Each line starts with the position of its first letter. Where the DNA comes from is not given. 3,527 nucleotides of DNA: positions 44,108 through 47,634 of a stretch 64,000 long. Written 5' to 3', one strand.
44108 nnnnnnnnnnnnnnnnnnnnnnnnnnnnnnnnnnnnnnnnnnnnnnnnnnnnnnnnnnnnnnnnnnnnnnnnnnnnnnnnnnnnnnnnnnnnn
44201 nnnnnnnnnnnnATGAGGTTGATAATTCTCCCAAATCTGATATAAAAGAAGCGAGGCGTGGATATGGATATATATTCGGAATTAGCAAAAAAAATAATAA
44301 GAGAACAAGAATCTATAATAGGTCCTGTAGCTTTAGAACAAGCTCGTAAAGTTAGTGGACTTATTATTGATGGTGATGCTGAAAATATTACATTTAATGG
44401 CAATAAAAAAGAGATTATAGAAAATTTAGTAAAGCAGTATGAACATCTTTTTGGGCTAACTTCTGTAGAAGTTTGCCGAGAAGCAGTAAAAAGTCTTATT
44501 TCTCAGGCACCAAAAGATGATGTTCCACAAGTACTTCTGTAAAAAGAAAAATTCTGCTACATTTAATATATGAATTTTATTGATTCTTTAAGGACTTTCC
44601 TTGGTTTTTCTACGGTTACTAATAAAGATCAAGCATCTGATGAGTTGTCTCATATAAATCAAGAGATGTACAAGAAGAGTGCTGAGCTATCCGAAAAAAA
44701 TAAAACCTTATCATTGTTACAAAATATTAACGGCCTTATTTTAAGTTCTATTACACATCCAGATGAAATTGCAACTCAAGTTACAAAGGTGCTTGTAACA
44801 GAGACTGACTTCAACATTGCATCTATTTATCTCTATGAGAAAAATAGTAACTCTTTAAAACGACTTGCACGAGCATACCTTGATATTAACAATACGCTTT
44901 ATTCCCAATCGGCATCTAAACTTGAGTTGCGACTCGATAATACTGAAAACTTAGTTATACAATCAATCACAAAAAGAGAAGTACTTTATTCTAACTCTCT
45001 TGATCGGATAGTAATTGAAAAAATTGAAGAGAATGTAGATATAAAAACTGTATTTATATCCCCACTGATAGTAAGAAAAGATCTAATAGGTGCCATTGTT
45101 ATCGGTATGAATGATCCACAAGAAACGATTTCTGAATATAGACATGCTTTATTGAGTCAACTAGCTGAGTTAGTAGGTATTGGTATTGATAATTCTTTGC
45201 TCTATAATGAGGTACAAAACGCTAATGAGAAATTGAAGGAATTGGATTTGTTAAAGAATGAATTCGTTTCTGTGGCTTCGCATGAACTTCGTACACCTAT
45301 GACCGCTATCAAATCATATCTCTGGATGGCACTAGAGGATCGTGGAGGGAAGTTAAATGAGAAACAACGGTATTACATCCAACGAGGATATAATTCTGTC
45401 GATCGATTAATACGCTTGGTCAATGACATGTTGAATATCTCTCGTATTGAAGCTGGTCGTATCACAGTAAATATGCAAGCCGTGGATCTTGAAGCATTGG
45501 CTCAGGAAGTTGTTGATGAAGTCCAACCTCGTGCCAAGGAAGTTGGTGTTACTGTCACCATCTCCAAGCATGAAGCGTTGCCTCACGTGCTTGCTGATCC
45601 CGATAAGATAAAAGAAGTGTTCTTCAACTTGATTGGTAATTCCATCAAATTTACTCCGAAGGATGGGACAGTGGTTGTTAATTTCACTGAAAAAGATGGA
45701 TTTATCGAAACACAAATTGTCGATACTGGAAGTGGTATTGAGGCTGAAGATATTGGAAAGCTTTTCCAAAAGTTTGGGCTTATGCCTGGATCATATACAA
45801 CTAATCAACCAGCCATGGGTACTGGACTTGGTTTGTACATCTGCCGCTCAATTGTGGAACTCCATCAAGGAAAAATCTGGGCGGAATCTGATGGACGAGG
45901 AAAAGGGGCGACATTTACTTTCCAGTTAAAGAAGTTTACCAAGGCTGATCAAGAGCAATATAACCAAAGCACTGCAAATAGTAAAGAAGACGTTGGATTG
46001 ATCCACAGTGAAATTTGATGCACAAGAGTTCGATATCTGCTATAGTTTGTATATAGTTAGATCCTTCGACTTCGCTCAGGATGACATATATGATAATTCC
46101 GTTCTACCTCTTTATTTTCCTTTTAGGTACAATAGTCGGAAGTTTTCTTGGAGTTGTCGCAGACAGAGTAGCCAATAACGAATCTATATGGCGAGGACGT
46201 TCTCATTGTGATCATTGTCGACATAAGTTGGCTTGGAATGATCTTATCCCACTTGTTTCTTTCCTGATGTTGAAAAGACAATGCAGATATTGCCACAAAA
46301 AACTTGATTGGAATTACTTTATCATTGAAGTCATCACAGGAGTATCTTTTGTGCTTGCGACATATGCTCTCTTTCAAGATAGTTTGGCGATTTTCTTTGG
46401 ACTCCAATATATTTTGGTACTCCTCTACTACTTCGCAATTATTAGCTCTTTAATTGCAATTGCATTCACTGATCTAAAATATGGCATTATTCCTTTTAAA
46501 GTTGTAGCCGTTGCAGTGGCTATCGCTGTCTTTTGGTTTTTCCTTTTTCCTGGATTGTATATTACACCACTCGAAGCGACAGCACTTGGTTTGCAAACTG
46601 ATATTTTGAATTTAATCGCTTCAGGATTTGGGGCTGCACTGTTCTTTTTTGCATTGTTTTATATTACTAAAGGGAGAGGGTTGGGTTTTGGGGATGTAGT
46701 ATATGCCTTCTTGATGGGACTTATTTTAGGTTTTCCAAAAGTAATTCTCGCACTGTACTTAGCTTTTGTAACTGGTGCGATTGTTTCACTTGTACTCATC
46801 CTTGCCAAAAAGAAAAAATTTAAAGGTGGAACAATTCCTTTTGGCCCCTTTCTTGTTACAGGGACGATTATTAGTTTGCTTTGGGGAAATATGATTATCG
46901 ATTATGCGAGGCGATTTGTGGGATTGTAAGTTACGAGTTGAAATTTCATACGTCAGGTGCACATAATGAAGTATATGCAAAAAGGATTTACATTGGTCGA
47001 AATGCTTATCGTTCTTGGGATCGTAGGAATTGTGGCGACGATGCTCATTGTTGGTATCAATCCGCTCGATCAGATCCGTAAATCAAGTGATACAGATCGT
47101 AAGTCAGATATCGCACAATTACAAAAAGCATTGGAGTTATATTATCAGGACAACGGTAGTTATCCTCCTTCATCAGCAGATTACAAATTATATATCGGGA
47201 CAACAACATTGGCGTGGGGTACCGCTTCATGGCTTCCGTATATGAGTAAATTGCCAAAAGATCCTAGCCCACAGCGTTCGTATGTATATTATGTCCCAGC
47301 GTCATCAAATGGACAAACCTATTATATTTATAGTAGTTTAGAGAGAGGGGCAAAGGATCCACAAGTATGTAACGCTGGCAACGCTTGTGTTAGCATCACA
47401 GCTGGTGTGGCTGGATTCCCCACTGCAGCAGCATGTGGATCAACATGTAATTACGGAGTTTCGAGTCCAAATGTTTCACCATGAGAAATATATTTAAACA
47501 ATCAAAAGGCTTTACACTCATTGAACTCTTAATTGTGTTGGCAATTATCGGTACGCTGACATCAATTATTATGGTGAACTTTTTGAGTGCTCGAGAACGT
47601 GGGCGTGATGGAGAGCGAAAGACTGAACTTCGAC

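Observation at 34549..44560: About 10 kb AT-rich accessory segment splitting the type IV pilus gene cluster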

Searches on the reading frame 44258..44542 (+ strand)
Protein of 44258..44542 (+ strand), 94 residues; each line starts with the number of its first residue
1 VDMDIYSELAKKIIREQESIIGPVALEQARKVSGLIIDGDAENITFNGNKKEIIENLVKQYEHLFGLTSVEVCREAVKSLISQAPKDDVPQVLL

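Call 4: search_protein_families(library=pfam, proteins=[window:44258-44542:+], max_evalue=0.01)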
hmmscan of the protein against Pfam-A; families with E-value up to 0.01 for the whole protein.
window:44258-44542:+ (94 aa): 0 families

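Call 14: search_protein_families(library=padloc, proteins=[window:44258-44542:+], max_evalue=0.01)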
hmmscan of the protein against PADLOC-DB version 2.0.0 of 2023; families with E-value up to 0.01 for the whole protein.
window:44258-44542:+ (94 aa): 0 families

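Call 30: search_protein_families(library=phrogs, proteins=[window:44258-44542:+], max_evalue=0.001)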
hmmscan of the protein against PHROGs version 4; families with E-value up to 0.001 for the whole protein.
window:44258-44542:+ (94 aa): 0 families

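Call 44: search_solved_structures(query=A2, max_evalue=10)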
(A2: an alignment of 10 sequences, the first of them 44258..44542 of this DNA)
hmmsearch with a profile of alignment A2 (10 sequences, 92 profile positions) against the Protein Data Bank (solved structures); distinct sequences matched with E-value up to 10: 11.
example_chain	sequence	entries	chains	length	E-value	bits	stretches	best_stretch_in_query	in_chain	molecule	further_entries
3pr6_A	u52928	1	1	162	0.046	17.4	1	29-70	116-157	TRAPP-associated protein TCA17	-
7e2c_A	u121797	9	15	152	0.083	16.6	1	29-69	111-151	TRAPP-associated protein TCA17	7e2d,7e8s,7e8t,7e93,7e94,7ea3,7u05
9f8e_A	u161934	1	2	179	0.12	16.1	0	5-51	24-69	S-layer protein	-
7zr2_A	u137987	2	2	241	0.88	13.3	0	45-67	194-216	Spike protein S2',Chimeric protein mimic of SARS-CoV-2 Spike HR1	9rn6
9l7p_E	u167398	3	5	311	0.99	13.2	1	27-60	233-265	Retron St85 family RNA-directed DNA polymerase | Retron I-A Ec78 reverse transcriptase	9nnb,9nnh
8s0b_F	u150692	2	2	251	1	13.1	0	23-62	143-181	Origin recognition complex subunit 6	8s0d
9kjx_A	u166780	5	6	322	1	13.1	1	27-60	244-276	RNA-directed DNA polymerase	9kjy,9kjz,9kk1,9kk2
6kvg_A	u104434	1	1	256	1.1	13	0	23-62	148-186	Origin recognition complex subunit 6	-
6vfs_E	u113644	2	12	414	1.1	13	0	49-80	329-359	ATP-dependent Clp protease ATP-binding subunit ClpX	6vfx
9vhe_A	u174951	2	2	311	1.4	12.7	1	27-60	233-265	Retron Ec78 reverse transcriptase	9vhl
9sra_BF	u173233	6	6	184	3.9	11.2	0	16-54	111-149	Large ribosomal subunit protein uL6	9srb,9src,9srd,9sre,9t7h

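Call 69: predict_structure(protein=window:44258-44542:+)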
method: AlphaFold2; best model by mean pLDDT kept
length: 94 residues; sequences in the alignment: 1
mean_pLDDT: 76.6   pTM: 0.62
mean pLDDT of the five models: 76.6, 74.0, 65.1, 62.1, 60.3
residues with pLDDT >= 90: 7; 70-90: 58; 50-70: 21; < 50: 8
segments of 3 or more residues with pLDDT < 50: 88-94
pLDDT, mean of each block of 10 residues (from residue 1): 75 86 88 89 88 86 69 69 57 35
secondary structure, 60 per line:
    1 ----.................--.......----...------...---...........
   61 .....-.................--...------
elements in order: H5-21 H24-30 E35-37 E44-46 H50-65 H67-83

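Call 91: search_protein_representatives(protein=window:44258-44542:+)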
Query: 94 residues. Proteins with E-value up to 0.001 (for the whole library): 338; up to 1e-10: 126; up to 1e-30: 0. The best 150 are listed.
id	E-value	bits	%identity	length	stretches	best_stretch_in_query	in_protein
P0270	6.5e-28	112.7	60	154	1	3-94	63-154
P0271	1.6e-26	108.3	58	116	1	2-94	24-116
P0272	3.3e-25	104.1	55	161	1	3-94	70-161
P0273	1.1e-23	99.2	61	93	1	3-94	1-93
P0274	1.8e-22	95.4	57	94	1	6-93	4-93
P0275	3.2e-22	94.6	49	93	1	3-93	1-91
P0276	5.6e-22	93.8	52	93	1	3-93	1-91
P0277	1.3e-21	92.6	51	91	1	3-93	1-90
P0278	2.4e-21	91.8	34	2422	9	33-90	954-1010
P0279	2.6e-21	91.7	52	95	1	3-92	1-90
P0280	2.8e-21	91.6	52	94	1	5-93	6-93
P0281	3.5e-21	91.3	50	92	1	3-94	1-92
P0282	3.8e-21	91.2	51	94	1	4-93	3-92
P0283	2.8e-20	88.4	54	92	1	4-93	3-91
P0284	3.0e-20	88.3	52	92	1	3-93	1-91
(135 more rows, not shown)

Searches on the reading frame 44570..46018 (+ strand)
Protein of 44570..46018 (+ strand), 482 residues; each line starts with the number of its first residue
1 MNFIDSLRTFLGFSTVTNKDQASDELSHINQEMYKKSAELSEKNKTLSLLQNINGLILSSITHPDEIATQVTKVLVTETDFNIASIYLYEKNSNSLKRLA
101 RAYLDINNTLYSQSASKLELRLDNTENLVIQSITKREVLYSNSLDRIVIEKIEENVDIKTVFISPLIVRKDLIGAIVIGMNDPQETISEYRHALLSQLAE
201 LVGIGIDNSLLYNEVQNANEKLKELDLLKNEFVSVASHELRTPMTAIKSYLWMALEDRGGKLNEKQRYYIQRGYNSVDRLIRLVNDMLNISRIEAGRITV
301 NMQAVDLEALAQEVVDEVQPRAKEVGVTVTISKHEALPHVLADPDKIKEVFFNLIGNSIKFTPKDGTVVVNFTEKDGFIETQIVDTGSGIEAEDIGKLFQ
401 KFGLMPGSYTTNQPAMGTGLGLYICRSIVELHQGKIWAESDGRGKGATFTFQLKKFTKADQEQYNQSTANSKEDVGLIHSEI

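Call 4: search_protein_families(library=pfam, proteins=[window:44570-46018:+], max_evalue=0.01)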
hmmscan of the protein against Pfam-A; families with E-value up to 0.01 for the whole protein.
window:44570-46018:+ (482 aa): 6 families
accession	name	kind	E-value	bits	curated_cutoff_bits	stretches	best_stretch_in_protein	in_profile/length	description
PF02518.31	HATPase_c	-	5.4e-25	88.4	26.4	1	343-454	2-108/111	Histidine kinase-, DNA gyrase B-, and HSP90-like ATPase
PF00512.31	HisKA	-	1.8e-19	70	26.9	1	229-296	2-66/66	His Kinase A (phospho-acceptor) domain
PF13185.12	GAF_2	-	4.4e-08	33.9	28.6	1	64-207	4-136/136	GAF domain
PF13492.12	GAF_3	-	4e-07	30.9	27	1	64-208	2-129/129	GAF domain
PF15714.11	SpoVT_C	-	1.2e-05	25.8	27.5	1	126-203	46-124/128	Stage V sporulation protein T C-terminal, transcription factor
PF01590.32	GAF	-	6.2e-05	24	22.4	1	64-206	2-133/133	GAF domain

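Call 13: find_encoding_contigs(protein=window:44570-46018:+, flank=10000, max_places=10)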
Protein window:44570-46018:+ (482 aa): 9 contigs read that carry it; 3 places shown.
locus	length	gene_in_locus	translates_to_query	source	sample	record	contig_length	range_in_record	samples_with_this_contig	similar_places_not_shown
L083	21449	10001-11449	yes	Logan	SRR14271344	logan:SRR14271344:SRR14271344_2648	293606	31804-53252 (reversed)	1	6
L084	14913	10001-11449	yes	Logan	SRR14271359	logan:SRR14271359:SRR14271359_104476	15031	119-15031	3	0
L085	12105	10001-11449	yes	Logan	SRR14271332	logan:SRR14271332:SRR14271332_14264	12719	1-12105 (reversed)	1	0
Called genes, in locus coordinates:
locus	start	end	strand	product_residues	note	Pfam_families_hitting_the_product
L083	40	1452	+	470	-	PF00232:Glyco_hydro_1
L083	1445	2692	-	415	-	PF00535:Glycos_transf_2 (faint), PF13632:Glyco_trans_2_3 (weak)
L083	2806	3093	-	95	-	-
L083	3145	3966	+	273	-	PF13185:GAF_2 (weak), PF01590:GAF (weak)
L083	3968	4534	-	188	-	-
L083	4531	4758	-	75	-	-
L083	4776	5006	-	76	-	-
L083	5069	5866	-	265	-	PF01381:HTH_3, PF13560:HTH_31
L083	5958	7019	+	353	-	-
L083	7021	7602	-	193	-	PF00856:SET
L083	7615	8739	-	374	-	PF00278:Orn_DAP_Arg_deC, PF02784:Orn_Arg_deC_N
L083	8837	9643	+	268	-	-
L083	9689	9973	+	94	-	-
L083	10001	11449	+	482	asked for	PF13185:GAF_2, PF13492:GAF_3 (weak), PF00512:HisKA, PF02518:HATPase_c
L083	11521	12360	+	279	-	PF06750:A24_N_bact, PF01478:Peptidase_A24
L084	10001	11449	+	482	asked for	PF13185:GAF_2, PF13492:GAF_3 (weak), PF00512:HisKA, PF02518:HATPase_c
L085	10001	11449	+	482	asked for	PF13185:GAF_2, PF13492:GAF_3 (weak), PF00512:HisKA, PF02518:HATPase_c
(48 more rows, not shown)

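Call 29: find_homologous_proteins(query=window:44570-46018:+, max_evalue=1e-30)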
Query window:44570-46018:+ (482 aa): 2990 proteins with E <= 1e-30 among 8000 candidates; the best 120 are listed.
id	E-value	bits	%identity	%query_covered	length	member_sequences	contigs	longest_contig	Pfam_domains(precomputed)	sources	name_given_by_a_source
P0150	0.0e+0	1042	100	100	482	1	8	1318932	PF13185.13,PF02518.32,PF13492.13,PF00512.32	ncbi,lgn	-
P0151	4.8e-223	759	72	100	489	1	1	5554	PF13185.13,PF02518.32,PF00512.32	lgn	-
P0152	6.8e-213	726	70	97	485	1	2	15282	PF13185.13,PF02518.32,PF13492.13,PF00512.32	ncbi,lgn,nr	ncbi:MAG: HAMP domain-containing histidine kinase [Candidatus Levybacteria bacterium]|nr:HAMP domain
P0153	6.1e-196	670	66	95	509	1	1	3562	PF13185.13,PF01590.33,PF02518.32,PF13492.13,PF00512.32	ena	-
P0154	1.4e-183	629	60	100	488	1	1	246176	PF13185.13,PF02518.32,PF00512.32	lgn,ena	-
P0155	2.7e-182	625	63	96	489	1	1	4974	PF13185.13,PF02518.32,PF00512.32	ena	-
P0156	3.4e-181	621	61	100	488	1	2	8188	PF13185.13,PF01590.33,PF02518.32,PF13492.13,PF00512.32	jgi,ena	-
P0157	9.0e-181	620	60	100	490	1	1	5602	PF13185.13,PF02518.32,PF00512.32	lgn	-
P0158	8.0e-180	617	62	96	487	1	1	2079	PF13185.13,PF02518.32,PF00512.32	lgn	-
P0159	1.6e-178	612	63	96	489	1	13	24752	PF13185.13,PF02518.32,PF13492.13,PF00512.32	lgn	-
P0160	1.8e-177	609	60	100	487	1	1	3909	PF13185.13,PF01590.33,PF02518.32,PF00512.32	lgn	-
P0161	2.7e-173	595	58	99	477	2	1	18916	PF13185.13,PF02518.32,PF00512.32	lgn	-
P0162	3.5e-171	588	59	98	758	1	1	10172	PF13185.13,PF02518.32,PF00512.32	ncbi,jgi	-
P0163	2.6e-170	585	57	100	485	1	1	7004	PF13185.13,PF02518.32,PF00512.32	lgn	-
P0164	3.6e-169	582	57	99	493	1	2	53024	PF13185.13,PF01590.33,PF02518.32,PF00512.32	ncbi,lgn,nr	ncbi:MAG TPA: GAF domain-containing sensor histidine kinase [Candidatus Saccharimonadales bacterium]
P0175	2.4e-161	556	58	94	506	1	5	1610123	PF02518.32,PF00512.32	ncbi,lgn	-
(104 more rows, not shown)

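Call 32: find_encoding_contigs(protein=P0175, flank=10000, max_places=2)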
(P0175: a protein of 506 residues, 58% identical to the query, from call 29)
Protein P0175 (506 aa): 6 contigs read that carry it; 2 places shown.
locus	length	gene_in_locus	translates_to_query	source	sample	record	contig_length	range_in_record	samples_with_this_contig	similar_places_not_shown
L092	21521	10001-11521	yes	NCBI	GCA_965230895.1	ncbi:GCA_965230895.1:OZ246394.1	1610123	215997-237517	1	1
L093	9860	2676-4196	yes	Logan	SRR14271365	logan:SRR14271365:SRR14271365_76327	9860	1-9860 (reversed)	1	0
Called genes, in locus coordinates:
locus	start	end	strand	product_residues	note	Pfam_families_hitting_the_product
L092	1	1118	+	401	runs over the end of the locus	PF28597:T2SSF_N, PF00482:T2SSF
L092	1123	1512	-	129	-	PF00072:Response_reg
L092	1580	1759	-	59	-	-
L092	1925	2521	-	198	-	-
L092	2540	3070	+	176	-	PF00293:NUDIX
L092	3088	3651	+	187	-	PF01966:HD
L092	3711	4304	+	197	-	PF02223:Thymidylate_kin, PF13238:AAA_18 (faint)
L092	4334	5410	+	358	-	PF08903:DUF1846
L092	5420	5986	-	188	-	-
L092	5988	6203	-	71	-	-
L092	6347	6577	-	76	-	-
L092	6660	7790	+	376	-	PF00486:Trans_reg_C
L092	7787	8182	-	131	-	-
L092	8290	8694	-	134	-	PF03928:HbpS-like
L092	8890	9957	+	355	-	-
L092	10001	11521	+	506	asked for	PF00512:HisKA, PF02518:HATPase_c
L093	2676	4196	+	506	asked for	PF00512:HisKA, PF02518:HATPase_c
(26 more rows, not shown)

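Call 33: find_encoding_contigs(protein=P0152, flank=10000, max_places=2)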
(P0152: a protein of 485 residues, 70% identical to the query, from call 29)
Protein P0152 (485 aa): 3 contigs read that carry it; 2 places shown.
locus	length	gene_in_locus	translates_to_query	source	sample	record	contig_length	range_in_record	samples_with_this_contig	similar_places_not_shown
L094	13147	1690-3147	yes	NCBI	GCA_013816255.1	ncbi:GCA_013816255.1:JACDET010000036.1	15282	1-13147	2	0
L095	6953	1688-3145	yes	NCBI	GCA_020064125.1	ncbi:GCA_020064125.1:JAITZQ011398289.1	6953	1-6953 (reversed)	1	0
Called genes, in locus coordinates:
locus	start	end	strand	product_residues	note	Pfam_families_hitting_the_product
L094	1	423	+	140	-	?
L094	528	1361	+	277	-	-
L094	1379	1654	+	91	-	-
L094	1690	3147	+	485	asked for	PF13185:GAF_2, PF13492:GAF_3 (weak), PF00512:HisKA, PF02518:HATPase_c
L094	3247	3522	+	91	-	-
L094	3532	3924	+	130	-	PF13470:PIN_3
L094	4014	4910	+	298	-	PF06750:A24_N_bact, PF01478:Peptidase_A24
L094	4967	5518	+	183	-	PF07963:N_methyl (weak), PF08334:T2SSG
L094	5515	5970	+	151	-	PF07963:N_methyl (weak)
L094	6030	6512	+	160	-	PF07963:N_methyl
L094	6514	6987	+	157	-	-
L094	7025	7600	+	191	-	-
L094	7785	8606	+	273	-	-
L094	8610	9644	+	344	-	PF11104:PilM_2, PF25216:Volactin (faint), PF06723:MreB_Mbl (faint), PF14450:FtsA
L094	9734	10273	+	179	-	-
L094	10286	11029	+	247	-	-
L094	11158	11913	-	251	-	PF01746:tRNA_m1G_MT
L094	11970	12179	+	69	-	PF04255:DUF433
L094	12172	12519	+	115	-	PF18480:DUF5615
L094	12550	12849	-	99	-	PF13083:KH_KhpA-B, PF00013:KH_1 (faint)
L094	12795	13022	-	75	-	PF00886:Ribosomal_S16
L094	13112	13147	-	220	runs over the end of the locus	PF22935:RM44_endonuclase, PF14622:Ribonucleas_3_3, PF00636:Ribonuclease_3, PF00035:dsrm, PF14709:DND1_DSRM (weak), PF22892:DSRM_MRPL44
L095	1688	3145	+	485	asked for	PF13185:GAF_2, PF13492:GAF_3 (weak), PF00512:HisKA, PF02518:HATPase_c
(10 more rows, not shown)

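Call 34: find_encoding_contigs(protein=P0154, flank=10000, max_places=2)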
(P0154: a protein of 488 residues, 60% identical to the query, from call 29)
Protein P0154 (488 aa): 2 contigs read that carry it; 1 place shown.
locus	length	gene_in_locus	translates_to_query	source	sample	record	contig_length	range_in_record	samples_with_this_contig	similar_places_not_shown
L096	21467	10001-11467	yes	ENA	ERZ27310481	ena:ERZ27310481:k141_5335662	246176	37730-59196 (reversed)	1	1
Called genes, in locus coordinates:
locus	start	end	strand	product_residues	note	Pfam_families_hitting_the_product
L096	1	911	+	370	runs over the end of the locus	PF00497:SBP_bac_3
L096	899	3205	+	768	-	PF00931:NB-ARC, PF13401:AAA_22 (weak)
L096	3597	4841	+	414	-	-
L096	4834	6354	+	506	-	PF01921:tRNA-synt_1f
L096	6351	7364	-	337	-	PF00248:Aldo_ket_red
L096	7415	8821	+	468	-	PF00171:Aldedh, PF05893:LuxC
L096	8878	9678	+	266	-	-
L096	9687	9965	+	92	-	-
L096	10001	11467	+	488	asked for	PF13185:GAF_2 (weak), PF00512:HisKA, PF02518:HATPase_c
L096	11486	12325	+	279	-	PF06750:A24_N_bact, PF01478:Peptidase_A24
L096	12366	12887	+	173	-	PF07963:N_methyl, PF08334:T2SSG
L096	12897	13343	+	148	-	PF07963:N_methyl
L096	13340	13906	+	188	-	PF07963:N_methyl (weak)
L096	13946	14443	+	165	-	-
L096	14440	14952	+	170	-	PF07963:N_methyl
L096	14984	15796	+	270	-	-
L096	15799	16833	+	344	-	PF06723:MreB_Mbl (faint), PF11104:PilM_2, PF25216:Volactin (weak), PF14450:FtsA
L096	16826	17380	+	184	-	-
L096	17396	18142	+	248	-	-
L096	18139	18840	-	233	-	PF01746:tRNA_m1G_MT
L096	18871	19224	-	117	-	-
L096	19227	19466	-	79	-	PF13083:KH_KhpA-B, PF00013:KH_1 (weak)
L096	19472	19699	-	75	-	PF00886:Ribosomal_S16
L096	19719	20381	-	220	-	PF22935:RM44_endonuclase, PF14622:Ribonucleas_3_3, PF00636:Ribonuclease_3, PF00035:dsrm, PF14709:DND1_DSRM (weak), PF22892:DSRM_MRPL44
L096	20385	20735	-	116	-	PF01029:NusB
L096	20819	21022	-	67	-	PF01783:Ribosomal_L32p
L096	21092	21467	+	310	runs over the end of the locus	-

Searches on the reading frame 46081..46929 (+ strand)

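Call 4: search_protein_families(library=pfam, proteins=[window:46081-46929:+], max_evalue=0.01)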
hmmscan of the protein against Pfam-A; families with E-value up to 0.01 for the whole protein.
window:46081-46929:+ (282 aa): 2 families
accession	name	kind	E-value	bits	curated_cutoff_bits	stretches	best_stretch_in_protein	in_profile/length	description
PF06750.18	A24_N_bact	-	1e-29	102.8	23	1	14-95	1-82/84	Bacterial Peptidase A24 N-terminal domain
PF01478.23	Peptidase_A24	-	3.4e-10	40.7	26.5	1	119-237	2-104/104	Type IV leader peptidase family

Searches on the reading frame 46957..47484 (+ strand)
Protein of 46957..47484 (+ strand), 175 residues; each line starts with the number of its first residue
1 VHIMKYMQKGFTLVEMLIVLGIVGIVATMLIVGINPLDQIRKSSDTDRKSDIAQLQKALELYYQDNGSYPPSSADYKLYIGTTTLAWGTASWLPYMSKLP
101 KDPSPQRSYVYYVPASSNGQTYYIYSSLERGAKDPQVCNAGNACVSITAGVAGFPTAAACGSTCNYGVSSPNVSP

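Call 4: search_protein_families(library=pfam, proteins=[window:46957-47484:+], max_evalue=0.01)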
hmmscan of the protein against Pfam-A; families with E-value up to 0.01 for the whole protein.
window:46957-47484:+ (175 aa): 3 families
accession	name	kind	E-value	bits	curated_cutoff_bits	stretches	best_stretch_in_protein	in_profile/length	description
PF08334.16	T2SSG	-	8.5e-10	39.1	21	1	37-127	3-90/108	Type II secretion system (T2SS), protein G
PF07963.17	N_methyl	-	1.1e-08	34.7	21.2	1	7-30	3-26/27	Prokaryotic N-terminal methylation motif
PF16732.10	ComP_DUS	-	0.0091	17.3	27.3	0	38-79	5-46/87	Type IV minor pilin ComP, DNA uptake sequence receptor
